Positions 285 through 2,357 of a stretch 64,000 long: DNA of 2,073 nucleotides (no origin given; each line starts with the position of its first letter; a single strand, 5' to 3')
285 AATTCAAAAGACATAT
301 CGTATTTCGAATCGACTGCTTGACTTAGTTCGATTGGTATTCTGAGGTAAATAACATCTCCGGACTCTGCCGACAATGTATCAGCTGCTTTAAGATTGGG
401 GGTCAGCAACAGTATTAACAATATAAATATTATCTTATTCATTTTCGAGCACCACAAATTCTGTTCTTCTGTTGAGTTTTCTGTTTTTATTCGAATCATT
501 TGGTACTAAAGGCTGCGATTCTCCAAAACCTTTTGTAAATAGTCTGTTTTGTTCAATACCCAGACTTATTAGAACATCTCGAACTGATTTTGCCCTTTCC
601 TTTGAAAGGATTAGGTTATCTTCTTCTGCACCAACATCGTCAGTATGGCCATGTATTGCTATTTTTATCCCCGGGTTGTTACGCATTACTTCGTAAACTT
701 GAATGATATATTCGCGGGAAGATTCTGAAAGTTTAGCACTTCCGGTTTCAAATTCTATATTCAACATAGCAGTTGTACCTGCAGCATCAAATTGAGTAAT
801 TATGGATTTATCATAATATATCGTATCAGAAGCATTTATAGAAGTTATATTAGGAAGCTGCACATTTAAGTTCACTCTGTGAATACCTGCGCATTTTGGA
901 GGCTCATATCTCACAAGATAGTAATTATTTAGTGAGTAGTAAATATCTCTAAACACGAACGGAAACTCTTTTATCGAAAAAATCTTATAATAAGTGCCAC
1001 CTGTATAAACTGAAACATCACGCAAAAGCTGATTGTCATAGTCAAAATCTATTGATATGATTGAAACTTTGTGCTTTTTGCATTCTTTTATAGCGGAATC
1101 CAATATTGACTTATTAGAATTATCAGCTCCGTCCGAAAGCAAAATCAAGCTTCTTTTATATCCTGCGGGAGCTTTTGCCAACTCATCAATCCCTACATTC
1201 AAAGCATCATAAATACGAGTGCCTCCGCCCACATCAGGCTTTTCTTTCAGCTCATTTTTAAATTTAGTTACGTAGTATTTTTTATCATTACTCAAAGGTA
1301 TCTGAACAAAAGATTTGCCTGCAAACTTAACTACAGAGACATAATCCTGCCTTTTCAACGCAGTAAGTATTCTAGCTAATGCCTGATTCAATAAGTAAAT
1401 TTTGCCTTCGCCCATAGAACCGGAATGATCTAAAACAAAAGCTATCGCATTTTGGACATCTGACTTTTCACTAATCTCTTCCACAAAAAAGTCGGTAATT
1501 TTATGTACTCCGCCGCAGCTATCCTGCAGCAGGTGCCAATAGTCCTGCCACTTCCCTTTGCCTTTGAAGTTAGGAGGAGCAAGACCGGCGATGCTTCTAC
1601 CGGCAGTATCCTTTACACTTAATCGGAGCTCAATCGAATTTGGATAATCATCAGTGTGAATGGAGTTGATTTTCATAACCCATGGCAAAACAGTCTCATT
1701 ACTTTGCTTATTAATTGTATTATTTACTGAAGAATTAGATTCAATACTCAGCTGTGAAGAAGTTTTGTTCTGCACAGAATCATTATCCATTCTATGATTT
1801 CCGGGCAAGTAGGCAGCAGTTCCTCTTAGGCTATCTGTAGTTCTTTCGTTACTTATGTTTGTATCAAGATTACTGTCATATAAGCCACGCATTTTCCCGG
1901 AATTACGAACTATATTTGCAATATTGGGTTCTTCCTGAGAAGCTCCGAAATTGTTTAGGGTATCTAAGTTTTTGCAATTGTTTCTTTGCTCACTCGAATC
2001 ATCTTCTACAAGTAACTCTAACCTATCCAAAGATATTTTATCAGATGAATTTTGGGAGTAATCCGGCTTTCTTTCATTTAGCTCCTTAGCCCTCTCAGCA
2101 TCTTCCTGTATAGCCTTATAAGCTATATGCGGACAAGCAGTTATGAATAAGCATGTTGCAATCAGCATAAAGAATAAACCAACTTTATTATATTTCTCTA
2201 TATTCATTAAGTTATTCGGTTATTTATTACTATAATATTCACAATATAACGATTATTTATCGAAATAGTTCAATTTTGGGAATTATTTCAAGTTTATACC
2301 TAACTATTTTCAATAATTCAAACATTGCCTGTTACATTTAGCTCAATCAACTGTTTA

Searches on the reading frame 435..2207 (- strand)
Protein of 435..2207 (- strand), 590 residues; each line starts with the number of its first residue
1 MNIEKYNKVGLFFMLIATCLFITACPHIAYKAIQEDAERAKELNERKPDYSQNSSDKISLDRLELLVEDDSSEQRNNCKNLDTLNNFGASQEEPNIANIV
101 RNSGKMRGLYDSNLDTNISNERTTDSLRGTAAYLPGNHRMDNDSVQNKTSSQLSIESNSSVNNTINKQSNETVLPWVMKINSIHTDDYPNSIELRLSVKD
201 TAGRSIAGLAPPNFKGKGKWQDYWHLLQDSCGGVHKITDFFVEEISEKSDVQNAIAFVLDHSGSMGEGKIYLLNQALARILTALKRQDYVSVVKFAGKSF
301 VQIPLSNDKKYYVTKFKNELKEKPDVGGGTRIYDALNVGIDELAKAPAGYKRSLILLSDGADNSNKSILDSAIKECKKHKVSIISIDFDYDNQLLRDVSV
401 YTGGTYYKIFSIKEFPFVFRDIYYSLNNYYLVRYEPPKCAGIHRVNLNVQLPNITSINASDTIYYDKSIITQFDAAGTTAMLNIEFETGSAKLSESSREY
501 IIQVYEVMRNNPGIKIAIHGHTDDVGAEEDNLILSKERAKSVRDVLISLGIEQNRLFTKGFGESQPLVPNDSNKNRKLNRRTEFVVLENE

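Call 44: search_protein_families(library=padloc, proteins=[window:435-2207:-], max_evalue=0.00001)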
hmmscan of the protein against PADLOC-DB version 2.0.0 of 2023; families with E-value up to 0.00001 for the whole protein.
window:435-2207:- (590 aa): 3 families
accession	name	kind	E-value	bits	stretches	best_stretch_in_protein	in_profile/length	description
PDLC00651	ZorB3|ZorB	-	3.5e-10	37.7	1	518-585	128-201/215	MotB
PDLC00609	ZorB1|ZorB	-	3.3e-09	34.6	1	514-585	134-213/232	MotB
PDLC00612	ZorB1|ZorB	-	7.1e-07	27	1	516-582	187-262/293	MotB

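Call 45: search_protein_families(library=pfam, proteins=[window:435-2207:-], max_evalue=0.00001)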
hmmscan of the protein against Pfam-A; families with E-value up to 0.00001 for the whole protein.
window:435-2207:- (590 aa): 5 families
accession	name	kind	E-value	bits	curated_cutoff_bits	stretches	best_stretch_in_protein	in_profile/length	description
PF00691.25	OmpA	-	9.1e-20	71.3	27.2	1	486-580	2-98/98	OmpA family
PF00092.34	VWA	-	7.3e-18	65.8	23.8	1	255-398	2-150/174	von Willebrand factor type A domain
PF13519.12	VWA_2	-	5e-13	50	27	1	256-360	2-106/107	von Willebrand factor type A domain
PF13768.12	VWA_3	-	1.8e-08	35.1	27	1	254-407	2-154/155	von Willebrand factor type A domain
PF05762.20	VWA_CoxE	-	5.6e-06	26.4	26.4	1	252-379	56-178/222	VWA domain containing CoxE-like protein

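Call 59: search_protein_families(library=padloc, alignment_id=A4, max_evalue=0.000001)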
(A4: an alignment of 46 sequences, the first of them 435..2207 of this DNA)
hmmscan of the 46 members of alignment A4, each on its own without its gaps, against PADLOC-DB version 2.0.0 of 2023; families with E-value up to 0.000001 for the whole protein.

A. member 1, window:435-2207:- (590 aa): 3 families
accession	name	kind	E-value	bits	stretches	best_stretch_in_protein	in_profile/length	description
PDLC00651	ZorB3|ZorB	-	3.5e-10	37.7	1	518-585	128-201/215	MotB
PDLC00609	ZorB1|ZorB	-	3.3e-09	34.6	1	514-585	134-213/232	MotB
PDLC00612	ZorB1|ZorB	-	7.1e-07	27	0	516-582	187-262/293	MotB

B. families by the number of members that match (of 46 scanned): 13 families
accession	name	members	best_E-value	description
PDLC00651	ZorB3|ZorB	2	2.4e-24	MotB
PDLC00609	ZorB1|ZorB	2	5.8e-18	MotB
PDLC00612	ZorB1|ZorB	2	7.7e-12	MotB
PDLC01086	C3a186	2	3.2e-07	"C-3?,4? desaturase"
PDLC04135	mad3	1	5.2e-19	mads_3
PDLC00610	ZorB1|ZorB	1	4.4e-18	MotB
PDLC00608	ZorB1|ZorB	1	1.2e-14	MotB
PDLC02707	PbeA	1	1.8e-11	PbeA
PDLC04140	mad8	1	6e-11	mads_8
PDLC01439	typeIV_DinG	1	3.2e-09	CAS-IV-A; associated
PDLC02980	AriA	1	7e-09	-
PDLC03659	mREase_IV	1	9e-09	Type IV methyl-directed restriction enzyme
PDLC02704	PbeA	1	1.3e-07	PbeA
